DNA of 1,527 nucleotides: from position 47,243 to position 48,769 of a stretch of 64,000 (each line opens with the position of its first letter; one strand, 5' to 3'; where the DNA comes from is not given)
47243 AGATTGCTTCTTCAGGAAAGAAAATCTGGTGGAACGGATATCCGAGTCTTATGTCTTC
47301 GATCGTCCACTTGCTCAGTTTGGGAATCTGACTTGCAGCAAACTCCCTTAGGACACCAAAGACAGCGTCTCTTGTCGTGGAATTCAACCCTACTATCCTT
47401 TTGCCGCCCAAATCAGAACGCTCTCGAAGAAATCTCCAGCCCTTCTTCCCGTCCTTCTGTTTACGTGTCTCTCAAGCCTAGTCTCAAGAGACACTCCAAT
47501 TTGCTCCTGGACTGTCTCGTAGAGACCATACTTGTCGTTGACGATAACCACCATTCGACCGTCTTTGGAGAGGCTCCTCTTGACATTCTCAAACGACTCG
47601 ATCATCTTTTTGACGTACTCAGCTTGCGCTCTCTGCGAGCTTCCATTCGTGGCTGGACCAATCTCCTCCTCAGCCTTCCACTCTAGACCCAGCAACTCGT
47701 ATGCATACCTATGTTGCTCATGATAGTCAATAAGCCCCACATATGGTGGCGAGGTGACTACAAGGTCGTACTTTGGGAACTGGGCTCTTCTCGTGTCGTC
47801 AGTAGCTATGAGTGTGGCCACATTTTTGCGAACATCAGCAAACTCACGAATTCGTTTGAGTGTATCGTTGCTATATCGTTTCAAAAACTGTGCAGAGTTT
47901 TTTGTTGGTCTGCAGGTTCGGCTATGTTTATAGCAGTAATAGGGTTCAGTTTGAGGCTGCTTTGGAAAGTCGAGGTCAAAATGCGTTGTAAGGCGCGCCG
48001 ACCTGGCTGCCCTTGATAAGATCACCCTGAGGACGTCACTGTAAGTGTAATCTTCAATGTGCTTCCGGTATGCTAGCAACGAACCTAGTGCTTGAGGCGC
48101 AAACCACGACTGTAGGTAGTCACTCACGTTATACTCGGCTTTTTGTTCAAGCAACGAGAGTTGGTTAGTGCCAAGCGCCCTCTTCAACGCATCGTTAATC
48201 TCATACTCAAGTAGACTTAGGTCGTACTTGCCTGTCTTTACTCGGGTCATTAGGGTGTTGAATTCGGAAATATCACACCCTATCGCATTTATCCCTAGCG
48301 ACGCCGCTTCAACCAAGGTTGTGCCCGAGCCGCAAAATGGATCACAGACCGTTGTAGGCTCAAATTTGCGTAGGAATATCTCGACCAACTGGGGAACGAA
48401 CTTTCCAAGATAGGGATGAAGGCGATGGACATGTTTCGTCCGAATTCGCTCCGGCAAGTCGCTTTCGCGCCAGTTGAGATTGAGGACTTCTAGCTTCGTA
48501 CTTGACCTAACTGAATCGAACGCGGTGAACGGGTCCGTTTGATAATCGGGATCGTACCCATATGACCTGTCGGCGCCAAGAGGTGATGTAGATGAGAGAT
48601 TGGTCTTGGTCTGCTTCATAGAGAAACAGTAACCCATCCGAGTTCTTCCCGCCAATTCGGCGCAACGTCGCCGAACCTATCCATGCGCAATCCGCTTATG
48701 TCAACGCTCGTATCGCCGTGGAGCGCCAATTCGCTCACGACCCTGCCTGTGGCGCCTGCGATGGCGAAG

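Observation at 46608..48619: Low-GC type II restriction-modification pair inserted flush against a native operon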

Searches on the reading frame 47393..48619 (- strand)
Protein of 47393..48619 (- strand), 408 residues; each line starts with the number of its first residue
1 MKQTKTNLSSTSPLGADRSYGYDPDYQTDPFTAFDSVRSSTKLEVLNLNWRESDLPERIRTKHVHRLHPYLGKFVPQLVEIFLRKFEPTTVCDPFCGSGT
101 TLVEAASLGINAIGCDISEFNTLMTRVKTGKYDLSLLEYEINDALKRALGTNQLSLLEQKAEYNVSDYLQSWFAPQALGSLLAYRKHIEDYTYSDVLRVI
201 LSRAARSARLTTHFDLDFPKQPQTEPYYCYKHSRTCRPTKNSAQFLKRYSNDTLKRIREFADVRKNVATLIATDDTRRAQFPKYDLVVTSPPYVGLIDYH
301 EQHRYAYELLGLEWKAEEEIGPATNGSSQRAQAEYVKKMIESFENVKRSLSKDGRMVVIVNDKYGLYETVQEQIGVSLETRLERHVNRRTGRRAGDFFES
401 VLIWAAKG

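Call 4: search_protein_families(library=pfam, proteins=[window:47393-48619:-], max_evalue=0.01)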
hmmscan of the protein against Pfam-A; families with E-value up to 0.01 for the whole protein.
window:47393-48619:- (408 aa): 5 families
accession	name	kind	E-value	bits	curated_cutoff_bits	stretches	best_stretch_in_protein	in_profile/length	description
PF01555.25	N6_N4_Mtase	-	3.7e-16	60.2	26.7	2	89-119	183-213/221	DNA methylase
PF01170.24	UPF0020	-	1e-08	35.6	22.3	1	90-116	31-57/197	RMKL-like, methyltransferase domain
PF02086.21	MethyltransfD12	-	0.00012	22.4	22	1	73-126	7-59/253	D12 class N6 adenine-specific DNA methyltransferase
PF09445.16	Methyltransf_15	-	0.0012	18.9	22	0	277-306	66-93/165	RNA cap guanine-N2 methyltransferase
PF13847.12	Methyltransf_31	-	0.0072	16.5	27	0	89-120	5-39/145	Methyltransferase domain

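Call 5: search_protein_families(library=ncbifam, proteins=[window:47393-48619:-], max_evalue=0.001)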
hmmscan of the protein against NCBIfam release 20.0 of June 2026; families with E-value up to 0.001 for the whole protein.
window:47393-48619:- (408 aa): 4 families
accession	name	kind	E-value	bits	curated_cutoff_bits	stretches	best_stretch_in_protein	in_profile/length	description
TIGR01177.1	TIGR01177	hypoth_equivalog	2.1e-10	40.5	316.55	1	89-127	184-222/330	TIGR01177 family methyltransferase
NF042963.1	DUF1156_antiphage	equivalog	2.6e-07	29.2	1000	0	84-125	179-221/960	anti-phage-associated DUF1156 domain-containing protein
NF040721.1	Trm14_Arch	equivalog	2.7e-05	23.5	280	0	86-118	189-222/370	tRNA (guanine(6)-N2)-methyltransferase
NF008748.0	PRK11783.1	equivalog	3.9e-05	22.1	466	0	89-111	194-216/704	bifunctional 23S rRNA (guanine(2069)-N(7))-methyltransferase RlmK/23S rRNA (guanine(2445)-N(2))-methyltransferase RlmL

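Call 6: search_protein_families(library=padloc, proteins=[window:47393-48619:-], max_evalue=0.001)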
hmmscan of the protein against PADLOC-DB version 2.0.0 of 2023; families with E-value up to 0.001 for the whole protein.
window:47393-48619:- (408 aa): 36 families (the best 25 are shown)
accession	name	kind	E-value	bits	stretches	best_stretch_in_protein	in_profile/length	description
PDLC03249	MTase_II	-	1e-88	296.5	2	167-402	280-535/541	Type II methyltransferase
PDLC03322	MTase_II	-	2e-23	81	1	61-293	33-271/446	Type II methyltransferase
PDLC03364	MTase_II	-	2.7e-19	67.4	1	54-202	22-168/380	Type II methyltransferase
PDLC03362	MTase_II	-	1.2e-17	61.9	1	63-320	42-296/438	Type II methyltransferase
PDLC03353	MTase_II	-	3.6e-17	60.7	2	86-119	207-240/260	Type II methyltransferase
PDLC03239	MTase_II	-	1.1e-15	55.3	1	65-201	66-205/442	Type II methyltransferase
PDLC03380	MTase_II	-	5.3e-15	53.5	1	45-138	15-107/393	Type II methyltransferase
PDLC03351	MTase_II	-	1.3e-14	52.2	1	66-119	123-178/348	Type II methyltransferase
PDLC03387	MTase_II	-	4.9e-14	50.2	2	284-365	31-91/289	Type II methyltransferase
PDLC03377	MTase_II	-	3e-13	47.2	1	63-337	94-370/504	Type II methyltransferase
PDLC03224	MTase_II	-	1e-12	45.7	1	72-137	75-146/481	Type II methyltransferase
PDLC03369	MTase_II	-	2.6e-12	44.3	1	64-139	114-191/532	Type II methyltransferase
PDLC04134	mad2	-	4.4e-12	43.6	1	77-135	281-339/492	mads_2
PDLC03325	MTase_II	-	2.4e-11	41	1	64-190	64-181/426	Type II methyltransferase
PDLC03354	MTase_II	-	6.5e-09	33.3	1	90-149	343-405/425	Type II methyltransferase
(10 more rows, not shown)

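Call 8: search_solved_structures(query=window:47393-48619:-, max_evalue=0.1, show_alignments=2)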
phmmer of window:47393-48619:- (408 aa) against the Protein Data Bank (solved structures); distinct sequences matched with E-value up to 0.1: 10.
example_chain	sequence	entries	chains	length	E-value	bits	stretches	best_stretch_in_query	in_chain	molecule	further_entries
8s9n_A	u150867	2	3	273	0.00029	23.2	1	82-123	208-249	DNA cytosine-N4 methyltransferase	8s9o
6zxw_G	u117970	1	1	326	0.00029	23.1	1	85-127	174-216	tRNA (Guanine(10)-N2)-dimethyltransferase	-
8s9m_A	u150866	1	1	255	0.00032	23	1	82-123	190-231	DNA cytosine-N4 methyltransferase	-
6zxv_A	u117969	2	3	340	0.00032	23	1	85-127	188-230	tRNA (Guanine(10)-N2)-dimethyltransferase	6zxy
2zie_A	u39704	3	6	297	0.001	21.3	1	74-117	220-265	Putative modification methylase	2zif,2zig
3ldu_A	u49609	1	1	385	0.0028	19.9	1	90-113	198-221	Putative methylase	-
9c3u_A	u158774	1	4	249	0.0043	19.3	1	16-120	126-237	Methyltransferase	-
8urk_A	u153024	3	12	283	0.0059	18.9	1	16-120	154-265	Methyltransferase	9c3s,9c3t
1g60_A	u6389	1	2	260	0.012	17.9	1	78-118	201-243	Adenine-specific Methyltransferase MboIIA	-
5e71_A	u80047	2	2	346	0.073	15.3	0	89-223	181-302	N2, N2-dimethylguanosine tRNA methyltransferase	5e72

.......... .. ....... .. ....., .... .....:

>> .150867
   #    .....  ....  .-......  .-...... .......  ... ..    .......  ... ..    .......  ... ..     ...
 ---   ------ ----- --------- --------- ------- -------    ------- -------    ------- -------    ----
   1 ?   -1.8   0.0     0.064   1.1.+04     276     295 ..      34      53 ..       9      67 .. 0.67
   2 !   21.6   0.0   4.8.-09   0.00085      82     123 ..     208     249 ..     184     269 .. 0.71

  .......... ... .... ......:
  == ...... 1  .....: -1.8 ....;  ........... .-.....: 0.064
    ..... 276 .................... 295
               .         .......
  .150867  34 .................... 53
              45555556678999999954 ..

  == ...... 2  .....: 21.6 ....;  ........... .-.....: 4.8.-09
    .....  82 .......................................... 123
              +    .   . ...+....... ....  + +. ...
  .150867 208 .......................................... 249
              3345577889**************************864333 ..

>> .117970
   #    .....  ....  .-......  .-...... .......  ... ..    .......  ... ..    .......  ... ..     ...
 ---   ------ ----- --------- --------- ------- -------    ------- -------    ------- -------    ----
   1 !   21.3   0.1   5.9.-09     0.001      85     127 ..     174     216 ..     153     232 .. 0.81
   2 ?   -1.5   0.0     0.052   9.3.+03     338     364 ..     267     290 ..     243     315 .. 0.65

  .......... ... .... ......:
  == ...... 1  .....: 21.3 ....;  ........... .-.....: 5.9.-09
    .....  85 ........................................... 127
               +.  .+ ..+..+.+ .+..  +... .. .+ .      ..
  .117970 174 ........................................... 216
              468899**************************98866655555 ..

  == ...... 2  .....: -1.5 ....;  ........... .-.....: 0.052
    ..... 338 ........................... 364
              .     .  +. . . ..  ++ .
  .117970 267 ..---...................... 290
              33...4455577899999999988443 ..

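Call 32: find_homologous_proteins(query=window:47393-48619:-)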
Query window:47393-48619:- (408 aa): 8000 proteins with E <= 0.001 among 8000 candidates; the best 120 are listed.
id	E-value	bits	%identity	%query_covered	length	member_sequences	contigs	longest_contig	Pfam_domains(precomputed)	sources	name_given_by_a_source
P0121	3.4e-275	930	100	100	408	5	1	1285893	PF01170.25,PF01555.25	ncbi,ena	-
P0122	6.5e-219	745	79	100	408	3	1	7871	PF01170.25,PF01555.25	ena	-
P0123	6.2e-209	712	76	100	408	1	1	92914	PF02086.22,PF01170.25,PF01555.25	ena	-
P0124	1.2e-207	708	76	99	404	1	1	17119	PF01170.25,PF01555.25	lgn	-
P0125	5.0e-207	706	77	96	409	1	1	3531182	PF02086.22,PF01170.25,PF01555.25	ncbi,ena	-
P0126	4.8e-206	702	76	97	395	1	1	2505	PF01170.25,PF01555.25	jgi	-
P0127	6.4e-206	702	74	100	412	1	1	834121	PF01170.25,PF01555.25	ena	-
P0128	1.3e-202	691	75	100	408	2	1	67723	PF01170.25,PF01555.25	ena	-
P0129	2.8e-202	690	73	99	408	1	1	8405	PF01170.25,PF01555.25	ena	-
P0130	1.2e-201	688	75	97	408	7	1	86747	PF01170.25,PF01555.25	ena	-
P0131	1.7e-201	687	74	100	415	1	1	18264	PF01170.25,PF01555.25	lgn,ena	-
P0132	1.8e-201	687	75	99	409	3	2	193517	PF01170.25,PF01555.25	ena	-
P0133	4.3e-201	686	75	96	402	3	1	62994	PF01170.25,PF01555.25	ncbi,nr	ncbi:MAG: class I SAM-dependent methyltransferase [Chloroflexota bacterium]|nr:class I SAM-dependent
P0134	1.7e-200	684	73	97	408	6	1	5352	PF01170.25,PF01555.25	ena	-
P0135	1.7e-200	684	75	96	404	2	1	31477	PF01170.25,PF01555.25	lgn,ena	-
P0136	5.2e-199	679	74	96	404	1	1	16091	PF01170.25,PF01555.25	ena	-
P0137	8.6e-199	678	73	99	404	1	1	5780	PF01170.25,PF01555.25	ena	-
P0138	1.1e-198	678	74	95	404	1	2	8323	PF01170.25,PF01555.25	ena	-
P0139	1.3e-198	678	73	98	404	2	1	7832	PF01170.25,PF01555.25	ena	-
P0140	1.6e-198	678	71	100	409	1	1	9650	PF01170.25,PF01555.25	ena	-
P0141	3.7e-198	676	74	97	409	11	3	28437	PF01170.25,PF01555.25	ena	-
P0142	1.2e-197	675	72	98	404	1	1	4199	PF01170.25,PF01555.25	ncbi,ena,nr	ncbi:MAG: DNA methyltransferase [Chloroflexota bacterium]|nr:DNA methyltransferase [Chloroflexota ba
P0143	1.3e-197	675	73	96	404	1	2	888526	PF01170.25,PF01555.25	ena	-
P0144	2.1e-197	674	73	97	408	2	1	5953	PF01170.25,PF01555.25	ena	-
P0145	4.4e-197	673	73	96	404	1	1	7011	PF01170.25,PF01555.25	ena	-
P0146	4.4e-197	673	73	97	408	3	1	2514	PF01170.25,PF01555.25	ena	-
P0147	2.6e-196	670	72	97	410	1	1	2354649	PF01170.25,PF01555.25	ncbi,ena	-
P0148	2.9e-196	670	72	98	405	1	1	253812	PF01170.25,PF01555.25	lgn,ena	-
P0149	9.7e-196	668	75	95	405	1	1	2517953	PF01170.25,PF01555.25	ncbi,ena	-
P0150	1.6e-195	668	71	97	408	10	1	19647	PF01170.25,PF01555.25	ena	-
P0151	1.9e-195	667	73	95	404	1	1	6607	PF01170.25,PF01555.25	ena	-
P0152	3.2e-195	667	81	87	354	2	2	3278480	PF02086.22,PF01170.25,PF01555.25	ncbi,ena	-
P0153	2.3e-194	664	73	95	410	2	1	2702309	PF01170.25,PF01555.25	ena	-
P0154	3.4e-194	663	73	95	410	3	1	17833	PF01170.25,PF01555.25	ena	-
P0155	3.9e-194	663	71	100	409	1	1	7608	PF01170.25,PF01555.25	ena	-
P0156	4.3e-194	663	73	95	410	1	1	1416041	PF01170.25,PF01555.25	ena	-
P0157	4.7e-194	663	70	99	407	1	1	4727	PF02086.22,PF01170.25,PF01555.25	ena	-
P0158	1.1e-193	662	70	99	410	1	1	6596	PF01170.25,PF01555.25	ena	-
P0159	6.4e-193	659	71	97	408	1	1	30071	PF01170.25,PF01555.25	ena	-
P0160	7.9e-193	659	72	95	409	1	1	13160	PF01170.25,PF01555.25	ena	-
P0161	3.4e-192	657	72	100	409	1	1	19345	PF01170.25,PF01555.25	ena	-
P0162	4.8e-192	656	72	100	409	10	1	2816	PF01170.25,PF01555.25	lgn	-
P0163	5.0e-192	656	70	99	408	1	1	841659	PF01170.25,PF01555.25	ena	-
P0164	5.4e-192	656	71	98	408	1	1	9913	PF01170.25,PF01555.25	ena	-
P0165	6.4e-192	656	72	97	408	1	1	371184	PF01170.25,PF01555.25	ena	-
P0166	1.6e-191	655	71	100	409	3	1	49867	PF01170.25,PF01555.25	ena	-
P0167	2.1e-191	654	71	99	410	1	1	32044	PF01555.25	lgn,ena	-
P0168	5.1e-191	653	71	95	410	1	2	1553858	PF01170.25,PF01555.25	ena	-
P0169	7.7e-191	652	70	100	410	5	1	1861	PF01170.25,PF01555.25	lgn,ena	-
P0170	7.9e-191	652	72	95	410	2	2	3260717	PF01170.25,PF01555.25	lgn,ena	-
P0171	8.5e-191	652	72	95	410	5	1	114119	PF01170.25,PF01555.25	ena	-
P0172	1.1e-190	652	73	95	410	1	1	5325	PF01170.25,PF01555.25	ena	-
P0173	2.0e-190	651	70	98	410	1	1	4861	PF01170.25,PF01555.25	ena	-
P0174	3.7e-190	650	72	96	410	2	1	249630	PF01555.25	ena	-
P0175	3.9e-190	650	70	98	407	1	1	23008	PF01170.25,PF01555.25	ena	-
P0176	5.9e-190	649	70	100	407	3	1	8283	PF01170.25,PF01555.25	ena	-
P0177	7.3e-190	649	70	98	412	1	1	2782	PF01170.25,PF01555.25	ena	-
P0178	1.0e-189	649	72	95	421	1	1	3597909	PF01555.25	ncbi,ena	-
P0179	1.6e-189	648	71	98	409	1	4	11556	PF01170.25,PF01555.25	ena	-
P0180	2.7e-189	647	72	95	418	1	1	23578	PF01170.25,PF01555.25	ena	-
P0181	3.7e-189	647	73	95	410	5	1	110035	PF01555.25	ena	-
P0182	4.5e-189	646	71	96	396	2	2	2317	PF01170.25,PF01555.25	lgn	-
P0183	4.4e-188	643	69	96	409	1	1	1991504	PF01170.25,PF01555.25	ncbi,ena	-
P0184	6.0e-188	643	71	95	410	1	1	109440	PF01555.25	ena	-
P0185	1.4e-187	642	69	98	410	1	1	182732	PF01555.25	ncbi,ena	-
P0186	3.9e-187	640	69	97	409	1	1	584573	PF01170.25,PF01555.25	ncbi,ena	-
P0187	1.5e-186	638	69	97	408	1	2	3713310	PF01170.25,PF01555.25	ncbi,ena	-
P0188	2.4e-186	638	71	95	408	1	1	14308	PF02086.22,PF01170.25,PF01555.25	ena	-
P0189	2.4e-186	637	70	96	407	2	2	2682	PF01170.25,PF01555.25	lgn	-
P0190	3.2e-186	637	70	95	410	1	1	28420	PF01555.25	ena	-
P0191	4.0e-186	637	69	94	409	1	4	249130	PF01170.25,PF01555.25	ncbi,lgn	-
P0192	7.6e-186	636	69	96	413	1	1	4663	PF01170.25,PF01555.25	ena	-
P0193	4.1e-185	633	69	98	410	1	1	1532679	PF01555.25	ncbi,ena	-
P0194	6.3e-185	633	71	95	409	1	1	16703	PF01555.25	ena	-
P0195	1.3e-184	632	70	95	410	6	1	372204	PF01555.25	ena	-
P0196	7.4e-184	629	71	95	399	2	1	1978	PF02086.22,PF01170.25,PF01555.25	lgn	-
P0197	1.3e-183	629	68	99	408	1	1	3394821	PF01170.25,PF01555.25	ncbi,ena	-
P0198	1.4e-183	628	67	100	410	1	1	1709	PF01555.25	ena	-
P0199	3.6e-183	627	68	99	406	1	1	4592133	PF01170.25,PF01555.25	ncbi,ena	-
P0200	4.3e-183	627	69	95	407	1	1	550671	PF01170.25,PF01555.25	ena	-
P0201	1.2e-182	625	69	95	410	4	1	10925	PF01170.25,PF01555.25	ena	-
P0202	1.8e-182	625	67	100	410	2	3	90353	PF01555.25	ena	-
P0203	3.3e-182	624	69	96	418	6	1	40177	PF01170.25,PF01555.25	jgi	-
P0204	3.5e-182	624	70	95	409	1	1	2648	PF01555.25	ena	-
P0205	1.0e-181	622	67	99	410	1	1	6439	PF01555.25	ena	-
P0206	2.0e-181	621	66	98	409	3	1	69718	PF01170.25,PF01555.25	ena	-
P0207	8.5e-181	619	65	100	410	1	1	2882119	PF01555.25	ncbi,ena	-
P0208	1.8e-180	618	68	96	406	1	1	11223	PF01555.25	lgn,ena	-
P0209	2.0e-180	618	67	99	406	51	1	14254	PF01170.25,PF01555.25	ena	-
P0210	2.3e-180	618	69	95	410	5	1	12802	PF01170.25,PF01555.25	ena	-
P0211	2.6e-180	618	68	95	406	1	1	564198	PF01170.25,PF01555.25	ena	-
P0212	3.0e-180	617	69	94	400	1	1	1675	PF01170.25,PF01555.25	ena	-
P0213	4.8e-180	617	68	95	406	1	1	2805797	PF01170.25,PF01555.25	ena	-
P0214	1.1e-179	616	69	95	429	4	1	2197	PF01170.25,PF01555.25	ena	-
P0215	1.6e-179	615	68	95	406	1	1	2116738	PF01170.25,PF01555.25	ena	-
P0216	1.6e-179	615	68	95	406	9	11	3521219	PF01170.25,PF01555.25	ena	-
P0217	1.9e-179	615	69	95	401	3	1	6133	PF02086.22,PF01170.25,PF01555.25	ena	-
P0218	2.2e-179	615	67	99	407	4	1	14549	PF01170.25,PF01555.25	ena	-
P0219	3.6e-179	614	68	95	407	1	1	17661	PF01170.25,PF01555.25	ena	-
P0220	4.0e-179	614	67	96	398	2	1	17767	PF01555.25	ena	-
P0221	5.6e-179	613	68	94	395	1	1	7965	PF01170.25,PF01555.25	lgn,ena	-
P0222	7.2e-179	613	67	94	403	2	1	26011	PF01170.25,PF01555.25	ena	-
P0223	7.4e-179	613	69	95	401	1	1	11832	PF02086.22,PF01170.25,PF01555.25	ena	-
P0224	1.1e-178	612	69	95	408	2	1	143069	PF01170.25,PF01555.25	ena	-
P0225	1.1e-178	612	68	94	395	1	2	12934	PF01170.25,PF01555.25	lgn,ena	-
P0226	1.2e-178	612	66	99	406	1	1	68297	PF01170.25,PF01555.25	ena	-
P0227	1.2e-178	612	68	95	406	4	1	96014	PF01170.25,PF01555.25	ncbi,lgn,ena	-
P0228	1.4e-178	612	69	94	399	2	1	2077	PF01170.25,PF01555.25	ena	-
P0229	1.7e-178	612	66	99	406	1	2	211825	PF01170.25,PF01555.25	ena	-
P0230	2.0e-178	611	68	96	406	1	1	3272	PF01170.25,PF01555.25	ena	-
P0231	2.6e-178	611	64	99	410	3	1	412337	PF01170.25,PF01555.25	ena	-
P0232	3.7e-178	611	67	96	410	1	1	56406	PF01170.25,PF01555.25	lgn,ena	-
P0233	5.1e-178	610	64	99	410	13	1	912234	PF01170.25,PF01555.25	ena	-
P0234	5.4e-178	610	68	95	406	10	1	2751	PF01170.25,PF01555.25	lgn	-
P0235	7.3e-178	610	68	95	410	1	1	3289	PF01170.25,PF01555.25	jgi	-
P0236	9.5e-178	609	67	96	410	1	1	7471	PF01170.25,PF01555.25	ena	-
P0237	1.0e-177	609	68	94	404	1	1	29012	PF01170.25,PF01555.25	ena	-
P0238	1.3e-177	609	68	95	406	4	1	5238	PF01170.25,PF01555.25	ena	-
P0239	6.2e-177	607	68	94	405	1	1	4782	PF01170.25,PF01555.25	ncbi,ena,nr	ncbi:MAG: site-specific DNA-methyltransferase [Chloroflexi bacterium]|nr:site-specific DNA-methyltra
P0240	6.4e-177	606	68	95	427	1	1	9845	PF01170.25,PF01555.25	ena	-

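Call 74: search_solved_structures(query=A3, max_evalue=0.01, show_alignments=1)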
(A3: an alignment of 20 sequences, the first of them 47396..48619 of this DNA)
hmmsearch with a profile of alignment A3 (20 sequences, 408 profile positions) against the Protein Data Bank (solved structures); distinct sequences matched with E-value up to 0.01: 9.
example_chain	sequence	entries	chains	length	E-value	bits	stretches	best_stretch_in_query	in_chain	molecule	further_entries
2zie_A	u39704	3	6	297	3.6e-06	29.2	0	81-118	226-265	Putative modification methylase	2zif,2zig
8s9m_A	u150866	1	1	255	2.4e-05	26.5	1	88-132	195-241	DNA cytosine-N4 methyltransferase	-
8s9n_A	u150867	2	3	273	2.7e-05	26.3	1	88-132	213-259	DNA cytosine-N4 methyltransferase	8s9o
6zxw_G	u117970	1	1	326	0.0026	19.8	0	88-134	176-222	tRNA (Guanine(10)-N2)-dimethyltransferase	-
6zxv_A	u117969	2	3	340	0.003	19.6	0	88-133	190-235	tRNA (Guanine(10)-N2)-dimethyltransferase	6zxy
3ldu_A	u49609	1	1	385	0.0034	19.4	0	90-114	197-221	Putative methylase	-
9c3u_A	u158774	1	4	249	0.0043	19.1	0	91-127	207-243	Methyltransferase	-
8urk_A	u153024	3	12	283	0.0051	18.8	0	91-127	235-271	Methyltransferase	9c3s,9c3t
1g60_A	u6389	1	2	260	0.0062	18.5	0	88-119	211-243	Adenine-specific Methyltransferase MboIIA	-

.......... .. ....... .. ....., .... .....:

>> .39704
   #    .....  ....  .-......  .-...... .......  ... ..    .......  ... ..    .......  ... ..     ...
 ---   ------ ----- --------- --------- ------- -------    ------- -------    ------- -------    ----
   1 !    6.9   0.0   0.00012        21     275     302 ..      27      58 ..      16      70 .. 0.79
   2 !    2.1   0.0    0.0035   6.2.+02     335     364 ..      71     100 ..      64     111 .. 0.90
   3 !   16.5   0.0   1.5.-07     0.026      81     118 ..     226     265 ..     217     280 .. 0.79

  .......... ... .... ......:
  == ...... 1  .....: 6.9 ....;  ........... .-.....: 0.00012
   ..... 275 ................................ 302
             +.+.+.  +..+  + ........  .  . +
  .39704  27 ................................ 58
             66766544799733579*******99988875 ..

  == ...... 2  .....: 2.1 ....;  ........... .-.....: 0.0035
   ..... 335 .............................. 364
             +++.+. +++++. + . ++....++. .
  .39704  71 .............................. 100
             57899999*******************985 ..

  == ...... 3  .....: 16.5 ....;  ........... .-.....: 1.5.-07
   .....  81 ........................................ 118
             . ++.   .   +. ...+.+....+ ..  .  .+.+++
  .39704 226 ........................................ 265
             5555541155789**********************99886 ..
